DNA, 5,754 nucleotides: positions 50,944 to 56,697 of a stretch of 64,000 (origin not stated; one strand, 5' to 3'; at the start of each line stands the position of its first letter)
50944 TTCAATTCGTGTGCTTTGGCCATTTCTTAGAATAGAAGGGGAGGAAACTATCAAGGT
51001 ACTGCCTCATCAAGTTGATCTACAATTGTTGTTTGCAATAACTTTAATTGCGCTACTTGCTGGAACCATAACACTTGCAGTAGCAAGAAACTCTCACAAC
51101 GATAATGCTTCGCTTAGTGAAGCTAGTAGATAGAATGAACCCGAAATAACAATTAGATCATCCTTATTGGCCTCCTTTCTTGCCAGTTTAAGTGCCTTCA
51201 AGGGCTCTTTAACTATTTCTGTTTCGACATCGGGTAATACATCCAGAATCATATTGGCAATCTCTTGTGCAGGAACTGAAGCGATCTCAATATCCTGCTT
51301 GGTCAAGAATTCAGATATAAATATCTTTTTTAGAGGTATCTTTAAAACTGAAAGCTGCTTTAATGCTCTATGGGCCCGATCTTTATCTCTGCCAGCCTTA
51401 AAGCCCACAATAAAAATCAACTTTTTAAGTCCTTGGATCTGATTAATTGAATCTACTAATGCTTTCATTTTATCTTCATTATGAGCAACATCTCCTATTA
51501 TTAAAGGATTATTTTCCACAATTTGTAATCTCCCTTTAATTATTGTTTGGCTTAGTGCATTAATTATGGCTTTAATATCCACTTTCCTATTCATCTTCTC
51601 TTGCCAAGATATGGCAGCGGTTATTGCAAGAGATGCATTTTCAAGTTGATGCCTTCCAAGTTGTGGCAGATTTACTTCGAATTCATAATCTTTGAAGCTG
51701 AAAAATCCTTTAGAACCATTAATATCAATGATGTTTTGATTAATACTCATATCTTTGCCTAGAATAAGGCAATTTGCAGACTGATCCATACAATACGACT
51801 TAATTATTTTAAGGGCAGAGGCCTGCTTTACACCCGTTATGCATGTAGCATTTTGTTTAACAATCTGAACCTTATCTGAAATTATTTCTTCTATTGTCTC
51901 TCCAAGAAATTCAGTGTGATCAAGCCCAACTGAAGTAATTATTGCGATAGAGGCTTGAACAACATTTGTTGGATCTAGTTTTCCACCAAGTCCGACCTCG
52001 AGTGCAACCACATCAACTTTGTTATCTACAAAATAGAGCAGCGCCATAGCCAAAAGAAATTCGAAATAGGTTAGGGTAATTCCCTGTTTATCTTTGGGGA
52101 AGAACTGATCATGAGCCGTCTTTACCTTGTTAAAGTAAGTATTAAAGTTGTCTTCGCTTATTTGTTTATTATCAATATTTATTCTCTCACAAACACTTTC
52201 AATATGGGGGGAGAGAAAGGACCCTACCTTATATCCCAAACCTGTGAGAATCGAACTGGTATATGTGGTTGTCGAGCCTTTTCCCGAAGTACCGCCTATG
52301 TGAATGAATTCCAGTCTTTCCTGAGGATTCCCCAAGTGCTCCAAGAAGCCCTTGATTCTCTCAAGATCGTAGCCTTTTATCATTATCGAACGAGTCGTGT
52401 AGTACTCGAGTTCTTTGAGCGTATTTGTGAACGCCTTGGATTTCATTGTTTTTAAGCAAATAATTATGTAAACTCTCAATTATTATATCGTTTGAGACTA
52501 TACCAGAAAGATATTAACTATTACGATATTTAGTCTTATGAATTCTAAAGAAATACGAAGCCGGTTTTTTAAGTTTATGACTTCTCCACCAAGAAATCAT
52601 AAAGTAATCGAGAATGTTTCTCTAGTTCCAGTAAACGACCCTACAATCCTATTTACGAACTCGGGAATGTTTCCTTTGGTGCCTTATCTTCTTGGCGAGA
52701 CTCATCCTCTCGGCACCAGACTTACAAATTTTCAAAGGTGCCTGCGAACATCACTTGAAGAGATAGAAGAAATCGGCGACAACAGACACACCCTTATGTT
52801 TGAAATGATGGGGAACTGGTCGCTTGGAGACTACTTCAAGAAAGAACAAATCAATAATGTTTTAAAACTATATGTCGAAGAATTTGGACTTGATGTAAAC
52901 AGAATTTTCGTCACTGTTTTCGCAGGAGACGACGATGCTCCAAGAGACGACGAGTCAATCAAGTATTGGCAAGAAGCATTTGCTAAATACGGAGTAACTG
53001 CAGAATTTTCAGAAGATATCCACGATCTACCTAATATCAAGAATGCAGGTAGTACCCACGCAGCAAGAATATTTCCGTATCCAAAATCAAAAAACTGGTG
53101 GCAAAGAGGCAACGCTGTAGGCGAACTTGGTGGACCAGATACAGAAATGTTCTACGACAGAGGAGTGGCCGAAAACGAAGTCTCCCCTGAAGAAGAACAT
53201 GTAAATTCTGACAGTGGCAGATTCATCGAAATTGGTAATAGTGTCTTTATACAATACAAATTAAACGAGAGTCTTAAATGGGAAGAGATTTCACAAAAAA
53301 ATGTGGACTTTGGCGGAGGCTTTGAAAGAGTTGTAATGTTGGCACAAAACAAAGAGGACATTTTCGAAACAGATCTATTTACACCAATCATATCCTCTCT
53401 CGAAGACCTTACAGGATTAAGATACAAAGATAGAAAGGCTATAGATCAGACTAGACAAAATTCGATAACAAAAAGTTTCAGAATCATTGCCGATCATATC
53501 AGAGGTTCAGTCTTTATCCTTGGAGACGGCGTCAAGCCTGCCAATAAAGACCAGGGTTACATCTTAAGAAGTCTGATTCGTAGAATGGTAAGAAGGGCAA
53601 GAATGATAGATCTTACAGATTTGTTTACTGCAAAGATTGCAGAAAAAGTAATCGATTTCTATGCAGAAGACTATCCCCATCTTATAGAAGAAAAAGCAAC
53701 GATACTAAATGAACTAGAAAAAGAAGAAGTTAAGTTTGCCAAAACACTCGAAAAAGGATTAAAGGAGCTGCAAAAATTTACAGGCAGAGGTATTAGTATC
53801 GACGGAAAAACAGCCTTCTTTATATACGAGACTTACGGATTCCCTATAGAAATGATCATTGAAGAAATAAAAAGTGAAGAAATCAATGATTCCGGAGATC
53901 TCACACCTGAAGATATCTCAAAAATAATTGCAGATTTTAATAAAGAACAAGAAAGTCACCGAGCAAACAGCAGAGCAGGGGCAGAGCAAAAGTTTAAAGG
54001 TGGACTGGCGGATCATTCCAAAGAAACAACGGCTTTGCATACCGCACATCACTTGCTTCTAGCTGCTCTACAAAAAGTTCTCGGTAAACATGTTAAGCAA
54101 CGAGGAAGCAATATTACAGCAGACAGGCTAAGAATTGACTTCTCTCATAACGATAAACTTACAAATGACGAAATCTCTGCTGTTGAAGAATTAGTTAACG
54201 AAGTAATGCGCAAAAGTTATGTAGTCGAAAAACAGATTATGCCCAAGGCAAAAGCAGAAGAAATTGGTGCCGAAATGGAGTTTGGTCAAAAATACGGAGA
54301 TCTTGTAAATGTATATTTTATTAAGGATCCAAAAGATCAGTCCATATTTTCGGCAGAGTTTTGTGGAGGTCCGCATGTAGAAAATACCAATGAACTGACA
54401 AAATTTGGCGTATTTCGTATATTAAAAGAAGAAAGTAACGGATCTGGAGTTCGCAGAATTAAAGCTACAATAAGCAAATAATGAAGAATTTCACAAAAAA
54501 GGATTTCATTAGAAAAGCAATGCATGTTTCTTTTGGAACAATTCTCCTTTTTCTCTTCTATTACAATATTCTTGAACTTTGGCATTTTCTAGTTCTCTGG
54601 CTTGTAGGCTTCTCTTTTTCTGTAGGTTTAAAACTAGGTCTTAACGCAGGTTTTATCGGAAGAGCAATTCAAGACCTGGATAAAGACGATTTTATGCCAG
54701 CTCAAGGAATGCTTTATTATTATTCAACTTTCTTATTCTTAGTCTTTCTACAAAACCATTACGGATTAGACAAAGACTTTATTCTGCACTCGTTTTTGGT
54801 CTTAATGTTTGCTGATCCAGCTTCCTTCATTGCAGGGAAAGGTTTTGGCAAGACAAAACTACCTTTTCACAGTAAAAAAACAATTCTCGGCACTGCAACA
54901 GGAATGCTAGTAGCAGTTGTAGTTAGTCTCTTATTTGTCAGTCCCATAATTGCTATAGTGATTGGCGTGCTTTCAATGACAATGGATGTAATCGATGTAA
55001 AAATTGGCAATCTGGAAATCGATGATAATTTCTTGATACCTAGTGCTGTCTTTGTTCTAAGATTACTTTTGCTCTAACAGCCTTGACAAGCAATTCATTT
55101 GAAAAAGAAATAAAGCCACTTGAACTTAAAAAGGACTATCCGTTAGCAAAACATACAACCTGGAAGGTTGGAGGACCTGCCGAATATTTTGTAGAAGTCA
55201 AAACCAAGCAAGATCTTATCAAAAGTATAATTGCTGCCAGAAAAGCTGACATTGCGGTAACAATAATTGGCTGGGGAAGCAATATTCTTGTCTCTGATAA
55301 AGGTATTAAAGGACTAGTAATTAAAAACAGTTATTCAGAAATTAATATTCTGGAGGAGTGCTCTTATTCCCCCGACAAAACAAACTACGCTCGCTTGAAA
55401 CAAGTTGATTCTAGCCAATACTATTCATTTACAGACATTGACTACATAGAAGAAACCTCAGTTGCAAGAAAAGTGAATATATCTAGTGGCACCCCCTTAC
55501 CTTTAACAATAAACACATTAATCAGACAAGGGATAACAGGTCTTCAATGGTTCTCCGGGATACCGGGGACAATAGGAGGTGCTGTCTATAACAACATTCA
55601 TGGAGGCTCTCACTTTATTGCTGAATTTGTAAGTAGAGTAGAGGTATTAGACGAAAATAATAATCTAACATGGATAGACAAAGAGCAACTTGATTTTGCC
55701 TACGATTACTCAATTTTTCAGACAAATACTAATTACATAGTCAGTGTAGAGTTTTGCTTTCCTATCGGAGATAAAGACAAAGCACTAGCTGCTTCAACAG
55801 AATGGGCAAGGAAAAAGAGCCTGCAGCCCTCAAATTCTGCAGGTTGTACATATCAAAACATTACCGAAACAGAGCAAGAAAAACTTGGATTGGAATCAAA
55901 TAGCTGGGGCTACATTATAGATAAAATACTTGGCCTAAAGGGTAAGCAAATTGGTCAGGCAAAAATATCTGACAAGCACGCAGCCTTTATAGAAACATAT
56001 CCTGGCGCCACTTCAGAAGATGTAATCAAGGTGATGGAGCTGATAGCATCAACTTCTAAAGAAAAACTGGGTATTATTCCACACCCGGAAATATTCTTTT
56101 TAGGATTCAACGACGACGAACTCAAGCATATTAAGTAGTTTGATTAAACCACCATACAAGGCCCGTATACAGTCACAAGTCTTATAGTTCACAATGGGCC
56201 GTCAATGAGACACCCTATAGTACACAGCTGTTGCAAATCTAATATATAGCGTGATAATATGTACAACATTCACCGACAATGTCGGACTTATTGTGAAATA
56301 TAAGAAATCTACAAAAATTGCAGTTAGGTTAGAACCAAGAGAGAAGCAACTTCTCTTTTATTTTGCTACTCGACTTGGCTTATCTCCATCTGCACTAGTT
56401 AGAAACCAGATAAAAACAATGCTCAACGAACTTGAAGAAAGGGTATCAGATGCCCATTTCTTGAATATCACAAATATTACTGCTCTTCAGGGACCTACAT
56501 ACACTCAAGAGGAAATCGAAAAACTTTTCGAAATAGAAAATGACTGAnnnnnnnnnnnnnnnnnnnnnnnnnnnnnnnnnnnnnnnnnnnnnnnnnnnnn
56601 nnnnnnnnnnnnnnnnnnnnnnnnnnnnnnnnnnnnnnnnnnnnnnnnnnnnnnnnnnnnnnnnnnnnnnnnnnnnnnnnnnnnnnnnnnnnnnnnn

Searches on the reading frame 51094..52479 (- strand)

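Call 19: search_protein_families(library=pfam, proteins=[window:51094-52479:-], max_evalue=0.001)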
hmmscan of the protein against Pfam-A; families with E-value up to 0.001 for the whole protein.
window:51094-52479:- (461 aa): 3 families
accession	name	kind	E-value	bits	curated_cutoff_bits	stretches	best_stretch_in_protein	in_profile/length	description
PF02875.26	Mur_ligase_C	-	5.6e-14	53.5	28.4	1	316-449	1-127/127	Mur ligase, glutamate ligase domain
PF08245.18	Mur_ligase_M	-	1.7e-13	51.5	24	1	61-289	1-200/200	Mur ligase middle domain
PF00573.27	Ribosomal_L4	-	4.1e-06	27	25.8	1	290-380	79-162/190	Ribosomal protein L4/L1 family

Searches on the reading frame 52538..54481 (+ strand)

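Call 19: search_protein_families(library=pfam, proteins=[window:52538-54481:+], max_evalue=0.001)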
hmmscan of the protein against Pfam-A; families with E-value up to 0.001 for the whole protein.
window:52538-54481:+ (647 aa): 2 families
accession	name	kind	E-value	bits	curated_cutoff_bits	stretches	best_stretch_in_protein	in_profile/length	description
PF01411.24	tRNA-synt_2c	-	5.6e-103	345.8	30.3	1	5-480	1-430/552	tRNA synthetases class II (A)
PF07973.19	tRNA_SAD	-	2.1e-13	50.5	24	1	590-641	1-43/44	Threonyl and Alanyl tRNA synthetase second additional domain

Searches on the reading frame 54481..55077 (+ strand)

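Call 19: search_protein_families(library=pfam, proteins=[window:54481-55077:+], max_evalue=0.001)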
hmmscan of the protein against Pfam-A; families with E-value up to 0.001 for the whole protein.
window:54481-55077:+ (198 aa): 1 family
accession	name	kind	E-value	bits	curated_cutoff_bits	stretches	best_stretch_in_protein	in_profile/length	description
PF01148.25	CTP_transf_1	-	2.1e-06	28.2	24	1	16-155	59-192/264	Cytidylyltransferase family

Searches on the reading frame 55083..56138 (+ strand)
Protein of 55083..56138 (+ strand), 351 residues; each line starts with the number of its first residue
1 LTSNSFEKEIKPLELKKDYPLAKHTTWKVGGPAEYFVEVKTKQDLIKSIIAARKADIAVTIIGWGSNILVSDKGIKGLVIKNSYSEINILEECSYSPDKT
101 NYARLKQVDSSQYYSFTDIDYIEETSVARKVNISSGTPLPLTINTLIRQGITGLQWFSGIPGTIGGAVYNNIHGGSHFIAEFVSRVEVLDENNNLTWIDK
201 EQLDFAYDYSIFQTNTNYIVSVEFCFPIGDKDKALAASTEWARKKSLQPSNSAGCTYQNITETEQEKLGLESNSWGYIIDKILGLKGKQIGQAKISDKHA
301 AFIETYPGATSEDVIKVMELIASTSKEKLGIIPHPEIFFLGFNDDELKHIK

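Call 19: search_protein_families(library=pfam, proteins=[window:55083-56138:+], max_evalue=0.001)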
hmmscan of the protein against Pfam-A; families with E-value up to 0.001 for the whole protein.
window:55083-56138:+ (351 aa): 2 families
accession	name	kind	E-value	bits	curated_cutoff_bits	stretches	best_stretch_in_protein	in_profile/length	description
PF02873.21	MurB_C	-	4.2e-15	56.2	27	1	241-338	10-97/99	UDP-N-acetylenolpyruvoylglucosamine reductase, C-terminal domain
PF01565.28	FAD_binding_4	-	3.6e-14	53.1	26.4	2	123-196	58-136/139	FAD binding domain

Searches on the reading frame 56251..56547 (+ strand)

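Call 107: search_protein_families(library=pfam, proteins=[window:56251-56547:+], max_evalue=0.01)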
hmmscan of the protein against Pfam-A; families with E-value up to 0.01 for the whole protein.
window:56251-56547:+ (98 aa): 1 family
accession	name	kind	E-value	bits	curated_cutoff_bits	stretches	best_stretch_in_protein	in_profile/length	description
PF21983.2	NikA-like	-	0.00034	21.2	27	1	18-52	2-36/72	Mobilization protein NikA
